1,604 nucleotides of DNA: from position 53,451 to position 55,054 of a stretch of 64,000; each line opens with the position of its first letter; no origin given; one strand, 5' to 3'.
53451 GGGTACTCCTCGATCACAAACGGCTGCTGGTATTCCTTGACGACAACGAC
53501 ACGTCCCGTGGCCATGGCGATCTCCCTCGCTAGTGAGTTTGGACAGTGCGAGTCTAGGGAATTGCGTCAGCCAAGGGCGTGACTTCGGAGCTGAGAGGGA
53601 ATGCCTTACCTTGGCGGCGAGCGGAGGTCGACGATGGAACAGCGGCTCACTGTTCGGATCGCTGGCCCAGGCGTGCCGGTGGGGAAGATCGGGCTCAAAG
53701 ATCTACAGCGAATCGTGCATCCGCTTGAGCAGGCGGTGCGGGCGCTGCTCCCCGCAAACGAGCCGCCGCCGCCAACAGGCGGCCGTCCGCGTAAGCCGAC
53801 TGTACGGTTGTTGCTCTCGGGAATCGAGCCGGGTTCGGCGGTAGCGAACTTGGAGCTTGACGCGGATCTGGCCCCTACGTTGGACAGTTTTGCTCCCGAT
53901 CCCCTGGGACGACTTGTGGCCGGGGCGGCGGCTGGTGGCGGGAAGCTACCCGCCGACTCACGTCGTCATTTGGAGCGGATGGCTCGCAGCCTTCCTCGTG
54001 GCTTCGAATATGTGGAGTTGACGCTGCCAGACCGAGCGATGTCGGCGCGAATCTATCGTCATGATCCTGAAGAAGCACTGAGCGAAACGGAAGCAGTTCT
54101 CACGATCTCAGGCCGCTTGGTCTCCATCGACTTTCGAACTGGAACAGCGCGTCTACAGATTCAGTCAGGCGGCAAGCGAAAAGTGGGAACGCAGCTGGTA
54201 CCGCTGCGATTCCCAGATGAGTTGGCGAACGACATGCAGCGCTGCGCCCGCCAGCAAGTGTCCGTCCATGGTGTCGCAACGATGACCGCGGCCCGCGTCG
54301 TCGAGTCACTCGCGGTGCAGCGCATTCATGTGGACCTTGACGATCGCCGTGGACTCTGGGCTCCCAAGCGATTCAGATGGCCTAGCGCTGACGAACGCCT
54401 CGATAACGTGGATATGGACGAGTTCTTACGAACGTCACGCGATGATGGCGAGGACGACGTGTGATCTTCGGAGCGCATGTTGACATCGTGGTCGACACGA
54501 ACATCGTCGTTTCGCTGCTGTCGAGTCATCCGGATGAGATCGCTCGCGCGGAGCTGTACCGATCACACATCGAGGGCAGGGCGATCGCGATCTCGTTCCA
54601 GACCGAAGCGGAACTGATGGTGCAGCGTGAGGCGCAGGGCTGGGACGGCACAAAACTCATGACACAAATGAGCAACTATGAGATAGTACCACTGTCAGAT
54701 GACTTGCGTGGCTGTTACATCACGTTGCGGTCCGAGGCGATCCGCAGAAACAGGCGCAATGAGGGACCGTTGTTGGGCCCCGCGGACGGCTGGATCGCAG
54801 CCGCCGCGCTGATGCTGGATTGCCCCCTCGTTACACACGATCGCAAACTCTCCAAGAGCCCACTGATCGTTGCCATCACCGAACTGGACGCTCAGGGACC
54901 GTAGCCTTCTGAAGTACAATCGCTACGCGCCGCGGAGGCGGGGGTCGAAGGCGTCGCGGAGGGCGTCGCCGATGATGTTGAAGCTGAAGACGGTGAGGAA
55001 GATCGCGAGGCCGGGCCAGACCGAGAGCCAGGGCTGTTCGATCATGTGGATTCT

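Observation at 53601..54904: PIN-domain toxin translationally coupled (GTGA overlap) to an unusually large 287-aa upstream protein of unknown family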

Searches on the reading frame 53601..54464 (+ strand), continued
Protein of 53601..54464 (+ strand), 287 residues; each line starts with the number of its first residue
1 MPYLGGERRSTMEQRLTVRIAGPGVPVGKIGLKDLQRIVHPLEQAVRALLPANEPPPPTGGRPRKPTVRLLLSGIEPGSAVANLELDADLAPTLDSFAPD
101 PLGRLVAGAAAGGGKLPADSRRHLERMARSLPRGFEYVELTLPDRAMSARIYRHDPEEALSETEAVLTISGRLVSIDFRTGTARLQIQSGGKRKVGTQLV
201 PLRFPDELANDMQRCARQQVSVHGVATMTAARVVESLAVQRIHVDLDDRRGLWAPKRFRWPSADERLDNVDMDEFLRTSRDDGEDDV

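Call 65: find_homologous_proteins(query=A5, max_evalue=0.00001)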
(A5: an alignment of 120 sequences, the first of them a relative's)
Query A5 (120 sequences) (275 aa, profile of the alignment): 43 proteins with E <= 0.00001 among 8000 candidates.
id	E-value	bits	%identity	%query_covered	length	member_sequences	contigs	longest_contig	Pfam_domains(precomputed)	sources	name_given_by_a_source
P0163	2.8e-59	219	21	78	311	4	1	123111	-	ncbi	-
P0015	1.3e-54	204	100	100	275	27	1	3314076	-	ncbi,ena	-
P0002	3.4e-54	202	59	100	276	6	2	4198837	-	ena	-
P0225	7.4e-54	201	20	78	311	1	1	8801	-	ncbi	-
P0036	1.1e-53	201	44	97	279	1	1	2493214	-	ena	-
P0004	1.7e-53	200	87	100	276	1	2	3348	-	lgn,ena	-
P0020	2.5e-53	199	92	100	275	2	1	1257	-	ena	-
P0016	2.7e-53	199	59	100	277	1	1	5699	-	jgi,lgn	-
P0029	9.1e-53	198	47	100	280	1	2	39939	-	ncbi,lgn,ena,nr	ncbi:MAG: hypothetical protein F4Y69_11515 [Chloroflexi bacterium]|nr:hypothetical protein [Chlorofl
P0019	9.4e-53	198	93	100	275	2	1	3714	-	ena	-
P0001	1.2e-52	197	62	99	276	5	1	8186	-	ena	-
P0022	2.0e-52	197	90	100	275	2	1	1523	-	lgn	-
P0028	4.5e-52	195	48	100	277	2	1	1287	-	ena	-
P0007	5.9e-52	195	88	100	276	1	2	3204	-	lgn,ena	-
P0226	9.5e-52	194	-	-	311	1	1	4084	-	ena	-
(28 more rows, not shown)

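Call 66: find_encoding_contigs(protein=P0163, flank=5000, max_places=2)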
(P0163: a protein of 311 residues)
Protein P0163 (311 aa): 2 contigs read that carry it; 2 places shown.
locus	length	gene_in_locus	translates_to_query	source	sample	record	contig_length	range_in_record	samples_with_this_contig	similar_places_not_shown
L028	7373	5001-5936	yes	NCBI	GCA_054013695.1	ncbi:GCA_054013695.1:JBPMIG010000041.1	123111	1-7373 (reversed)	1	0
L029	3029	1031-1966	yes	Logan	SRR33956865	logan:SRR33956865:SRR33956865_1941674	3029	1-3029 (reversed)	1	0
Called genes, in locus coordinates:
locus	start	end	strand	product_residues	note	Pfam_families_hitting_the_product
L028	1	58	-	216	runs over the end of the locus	PF01209:Ubie_methyltran, PF02353:CMAS (weak), PF13489:Methyltransf_23, PF01135:PCMT (weak), PF13847:Methyltransf_31, PF08241:Methyltransf_11, PF08242:Methyltransf_12, PF13649:Methyltransf_25, +3 more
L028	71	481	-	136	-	PF08915:tRNA-Thr_ED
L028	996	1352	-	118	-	PF01050:MannoseP_isomer (weak), PF00190:Cupin_1 (weak), PF07883:Cupin_2, PF02311:AraC_binding (weak)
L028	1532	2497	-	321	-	PF01266:DAO (faint), PF01494:FAD_binding_3 (weak), PF07992:Pyr_redox_2 (faint), PF13450:NAD_binding_8 (weak), PF22578:GGR_cat (weak)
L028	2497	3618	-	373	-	PF02353:CMAS, PF13489:Methyltransf_23, PF01728:FtsJ (weak), PF08241:Methyltransf_11, PF08242:Methyltransf_12, PF13649:Methyltransf_25, PF13847:Methyltransf_31 (weak)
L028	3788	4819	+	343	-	PF08240:ADH_N, PF00107:ADH_zinc_N (weak)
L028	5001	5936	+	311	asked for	-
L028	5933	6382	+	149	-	PF01850:PIN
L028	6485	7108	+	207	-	PF00149:Metallophos, PF12850:Metallophos_2, PF14582:Metallophos_3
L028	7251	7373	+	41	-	?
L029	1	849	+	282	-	?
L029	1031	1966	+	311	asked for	-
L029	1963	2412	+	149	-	PF01850:PIN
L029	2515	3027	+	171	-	?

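Call 67: find_encoding_contigs(protein=P0122, flank=5000, max_places=2)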
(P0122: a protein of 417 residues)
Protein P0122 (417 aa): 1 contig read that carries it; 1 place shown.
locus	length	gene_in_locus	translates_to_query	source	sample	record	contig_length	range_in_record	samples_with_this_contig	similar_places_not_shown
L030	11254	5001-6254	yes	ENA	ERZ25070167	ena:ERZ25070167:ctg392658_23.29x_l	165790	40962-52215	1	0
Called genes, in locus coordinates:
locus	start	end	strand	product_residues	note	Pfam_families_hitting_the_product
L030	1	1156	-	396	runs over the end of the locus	PF13191:AAA_16, PF20703:nSTAND1 (weak)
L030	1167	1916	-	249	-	PF00106:adh_short, PF08659:KR, PF13561:adh_short_C2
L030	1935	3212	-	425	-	PF00266:Aminotran_5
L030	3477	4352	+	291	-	PF01634:HisG, PF08029:HisG_C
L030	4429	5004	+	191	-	-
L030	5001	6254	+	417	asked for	-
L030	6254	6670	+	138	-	PF01850:PIN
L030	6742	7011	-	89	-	-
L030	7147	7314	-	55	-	-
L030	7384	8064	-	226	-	-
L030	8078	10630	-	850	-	PF02384:N6_Mtase, PF01170:UPF0020 (weak), PF07669:Eco57I (faint), PF01420:Methylase_S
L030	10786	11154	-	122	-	PF05635:23S_rRNA_IVP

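Call 68: search_dna_similar(query=P0137, collection=plasmids, mode=protein, max_evalue=0.01, max_rows=15)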
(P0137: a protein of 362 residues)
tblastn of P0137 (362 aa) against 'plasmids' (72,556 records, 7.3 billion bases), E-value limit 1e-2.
No match.

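Call 69: search_dna_similar(query=P0181, collection=plasmids, mode=protein, max_evalue=0.01, max_rows=15)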
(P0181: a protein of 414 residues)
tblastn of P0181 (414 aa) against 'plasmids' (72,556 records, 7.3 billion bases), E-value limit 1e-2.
No match.

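Call 74: search_protein_families(library=phrogs, proteins=[window:53634-54461:+], max_evalue=0.01)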
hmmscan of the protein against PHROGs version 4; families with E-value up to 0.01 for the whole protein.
window:53634-54461:+ (276 aa): 0 families

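Call 80: search_protein_families(library=pfam, alignment_id=A5, max_evalue=0.1)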
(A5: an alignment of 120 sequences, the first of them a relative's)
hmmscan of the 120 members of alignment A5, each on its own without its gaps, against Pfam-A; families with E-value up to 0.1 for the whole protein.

A. member 1, P0015 (275 aa): 0 families

B. families by the number of members that match (of 120 scanned): 20 families
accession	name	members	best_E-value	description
PF01051.27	Rep3_N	1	0.0045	Initiator Replication protein, WH1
PF25678.1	DUF7946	1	0.0062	Domain of unknown function (DUF7946)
PF10697.14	DUF2502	1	0.0084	Protein of unknown function (DUF2502)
PF24464.1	Ig_F54D1_6_2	1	0.012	F54D1.6, Ig-like domain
PF19135.5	DUF5818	1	0.023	Protein of unknown function (DUF5818)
PF14527.11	LAGLIDADG_WhiA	1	0.025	WhiA LAGLIDADG-like domain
PF02767.21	DNA_pol3_beta_2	1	0.031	DNA polymerase III beta subunit, central domain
PF21531.3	Rv2175c_wHTH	1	0.032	DNA-binding protein Rv2175c, wHTH domain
PF03693.20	ParD_antitoxin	1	0.035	Bacterial antitoxin of ParD toxin-antitoxin type II system and RHH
PF21627.2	BTH_I2711-like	1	0.037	Uncharacterized protein BTH_I2711-like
PF19121.6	DUF5805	1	0.046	Family of unknown function (DUF5805)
PF06701.19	MIB_HERC2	1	0.06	Mib_herc2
PF17627.7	IncE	1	0.062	Inclusion membrane protein E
PF10733.14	DUF2525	1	0.069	Protein of unknown function (DUF2525)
PF14881.12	Tubulin_3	1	0.072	Tubulin domain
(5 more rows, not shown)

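Call 88: search_protein_families(library=ncbifam, proteins=[L005:3243-3521:+], max_evalue=10)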
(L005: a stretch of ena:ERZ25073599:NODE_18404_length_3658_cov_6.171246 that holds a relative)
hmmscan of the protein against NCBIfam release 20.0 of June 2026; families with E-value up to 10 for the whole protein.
L005:3243-3521:+ (93 aa): 0 families

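Call 92: find_related_loci(query=A2, collection=viral_contigs, flank=5000)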
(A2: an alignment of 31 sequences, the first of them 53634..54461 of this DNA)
Query A2 (276 aa) in viral_contigs; peptide patterns used: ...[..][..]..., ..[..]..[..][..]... (x = any residue, [..] = any of these).
208 stretches matched a pattern, but none encodes a relative of the query by tblastn (E <= 1e-3).

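Call 93: predict_structure(alignment_id=A6)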
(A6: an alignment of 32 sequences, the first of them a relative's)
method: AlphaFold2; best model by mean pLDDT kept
length: 202 residues; sequences in the alignment: 32
mean_pLDDT: 72.6   pTM: 0.63
mean pLDDT of the five models: 72.6, 72.1, 70.0, 69.6, 67.9
residues with pLDDT >= 90: 54; 70-90: 66; 50-70: 44; < 50: 38
segments of 3 or more residues with pLDDT < 50: 150-160, 179-202
pLDDT, mean of each block of 10 residues (from residue 1): 84 86 93 92 65 82 78 78 63 89 88 93 91 75 77 41 56 52 37 41 31
secondary structure, 60 per line:
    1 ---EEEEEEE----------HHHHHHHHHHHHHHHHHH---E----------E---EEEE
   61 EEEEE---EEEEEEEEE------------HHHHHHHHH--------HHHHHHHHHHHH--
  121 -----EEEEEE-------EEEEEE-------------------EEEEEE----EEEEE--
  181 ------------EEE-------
elements in order: E4-10 H21-38 E57-65 E69-77 H90-98 H107-118 E126-131 E139-144 E164-169 E174-178 E193-195

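Call 105: search_solved_structures(query=A5, max_evalue=10)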
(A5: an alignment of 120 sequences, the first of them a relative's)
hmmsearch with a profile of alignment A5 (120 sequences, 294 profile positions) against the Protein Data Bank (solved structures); distinct sequences matched with E-value up to 10: 2.
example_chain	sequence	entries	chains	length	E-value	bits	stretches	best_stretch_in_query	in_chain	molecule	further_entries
9nt3_D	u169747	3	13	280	0.64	12.6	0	89-120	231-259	Ancestral LacI Transcription Factor | LacI Transcription Factor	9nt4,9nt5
5u4h_A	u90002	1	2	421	0.8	12.3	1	98-153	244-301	UDP-N-acetylglucosamine 1-carboxyvinyltransferase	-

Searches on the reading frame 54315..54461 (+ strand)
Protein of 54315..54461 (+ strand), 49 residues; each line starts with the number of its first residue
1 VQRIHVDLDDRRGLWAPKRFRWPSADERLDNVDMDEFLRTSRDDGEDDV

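Call 99: search_solved_structures(query=window:54315-54461:+, max_evalue=10)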
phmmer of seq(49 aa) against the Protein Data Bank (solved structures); distinct sequences matched with E-value up to 10: 1.
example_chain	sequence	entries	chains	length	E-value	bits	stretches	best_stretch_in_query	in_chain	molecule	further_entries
4u7m_A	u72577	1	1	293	0.39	14.5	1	16-46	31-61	Leucine-rich repeats and immunoglobulin-like domains protein 1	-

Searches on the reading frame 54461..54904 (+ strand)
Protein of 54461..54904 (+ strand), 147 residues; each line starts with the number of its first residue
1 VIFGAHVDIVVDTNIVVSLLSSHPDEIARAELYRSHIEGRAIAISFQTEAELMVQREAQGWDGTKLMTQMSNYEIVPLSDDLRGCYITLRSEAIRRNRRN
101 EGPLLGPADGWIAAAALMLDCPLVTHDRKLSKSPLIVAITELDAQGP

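Call 3: search_protein_families(library=pfam, proteins=[window:54461-54904:+], max_evalue=1)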
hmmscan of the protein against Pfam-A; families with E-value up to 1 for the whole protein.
window:54461-54904:+ (147 aa): 3 families
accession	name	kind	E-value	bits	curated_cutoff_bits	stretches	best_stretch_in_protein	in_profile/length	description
PF01850.27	PIN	-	1.4e-10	42.3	23.6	1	9-132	1-116/120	PIN domain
PF10130.15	PIN_2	-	0.0022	18.7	22.4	1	10-133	1-118/133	PIN domain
PF18478.7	PIN_10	-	0.16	12.5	26.2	0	111-135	44-67/84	PIN like domain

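Call 4: search_protein_families(library=padloc, proteins=[window:54461-54904:+], max_evalue=1)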
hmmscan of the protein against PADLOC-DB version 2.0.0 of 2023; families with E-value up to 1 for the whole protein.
window:54461-54904:+ (147 aa): 0 families

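Call 5: search_protein_families(library=ncbifam, proteins=[window:54461-54904:+], max_evalue=1)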
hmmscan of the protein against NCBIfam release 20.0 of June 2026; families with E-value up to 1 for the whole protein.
window:54461-54904:+ (147 aa): 3 families
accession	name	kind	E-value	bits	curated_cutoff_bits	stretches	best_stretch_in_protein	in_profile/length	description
NF047863.1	VapCLeptosp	equivalog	1.9e-07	31.4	140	1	10-129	2-116/130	type II toxin-antitoxin system tRNA(fMet)-specific endonuclease VapC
TIGR02858.1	spore_III_AA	equivalog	0.043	13.1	281.3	1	39-90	8-61/272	stage III sporulation protein AA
NF047959.1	TA_toxin_VapC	equivalog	0.044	13.9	80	1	9-130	1-116/125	type II toxin-antitoxin system VapC family toxin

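Call 8: search_solved_structures(query=window:54461-54901:+, max_evalue=0.1)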
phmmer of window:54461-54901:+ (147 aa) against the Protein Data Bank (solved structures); distinct sequences matched with E-value up to 0.1: 1.
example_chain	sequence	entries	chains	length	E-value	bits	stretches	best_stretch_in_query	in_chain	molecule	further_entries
6nkl_A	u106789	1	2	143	0.00099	22.3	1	10-129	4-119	Ribonuclease VapC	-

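Call 21: find_encoding_contigs(protein=window:54461-54904:+, flank=8000, max_places=4)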
Protein window:54461-54904:+ (147 aa): no gene with exactly this product is on record in the collection.

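Call 23: search_solved_structures(query=window:54461-54901:+, max_evalue=10, show_alignments=2)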
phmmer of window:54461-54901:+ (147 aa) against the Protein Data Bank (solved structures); distinct sequences matched with E-value up to 10: 2.
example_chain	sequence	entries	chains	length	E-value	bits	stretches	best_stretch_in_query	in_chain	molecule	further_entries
6nkl_A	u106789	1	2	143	0.00099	22.3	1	10-129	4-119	Ribonuclease VapC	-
8xi2_Q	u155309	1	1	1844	1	12.5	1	59-135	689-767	Intron-binding protein aquarius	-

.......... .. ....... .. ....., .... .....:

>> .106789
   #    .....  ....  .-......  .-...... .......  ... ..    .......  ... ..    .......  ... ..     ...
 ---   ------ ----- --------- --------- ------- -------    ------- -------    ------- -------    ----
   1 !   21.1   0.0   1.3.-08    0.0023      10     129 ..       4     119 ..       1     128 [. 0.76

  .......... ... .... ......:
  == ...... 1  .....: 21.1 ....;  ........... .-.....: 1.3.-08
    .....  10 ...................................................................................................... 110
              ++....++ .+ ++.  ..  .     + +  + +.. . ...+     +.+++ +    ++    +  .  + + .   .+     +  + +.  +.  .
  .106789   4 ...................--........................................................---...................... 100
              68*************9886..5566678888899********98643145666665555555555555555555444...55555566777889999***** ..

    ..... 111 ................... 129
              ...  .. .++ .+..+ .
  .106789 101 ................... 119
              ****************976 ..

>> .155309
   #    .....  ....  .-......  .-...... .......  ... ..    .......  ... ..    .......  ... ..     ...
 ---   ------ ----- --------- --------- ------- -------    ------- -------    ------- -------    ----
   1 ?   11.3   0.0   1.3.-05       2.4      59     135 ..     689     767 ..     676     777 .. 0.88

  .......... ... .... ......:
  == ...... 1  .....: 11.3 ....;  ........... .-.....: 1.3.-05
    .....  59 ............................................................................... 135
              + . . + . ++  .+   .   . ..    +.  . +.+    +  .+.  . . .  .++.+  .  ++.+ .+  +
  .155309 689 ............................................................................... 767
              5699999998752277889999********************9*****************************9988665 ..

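Call 74: search_protein_families(library=phrogs, proteins=[window:54461-54901:+], max_evalue=0.01)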
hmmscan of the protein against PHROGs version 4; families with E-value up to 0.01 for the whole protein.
window:54461-54901:+ (147 aa): 1 family
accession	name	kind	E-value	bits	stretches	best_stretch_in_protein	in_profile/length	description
phrog_13721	-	unknown function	2.4e-07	32.2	1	10-129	5-121/136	-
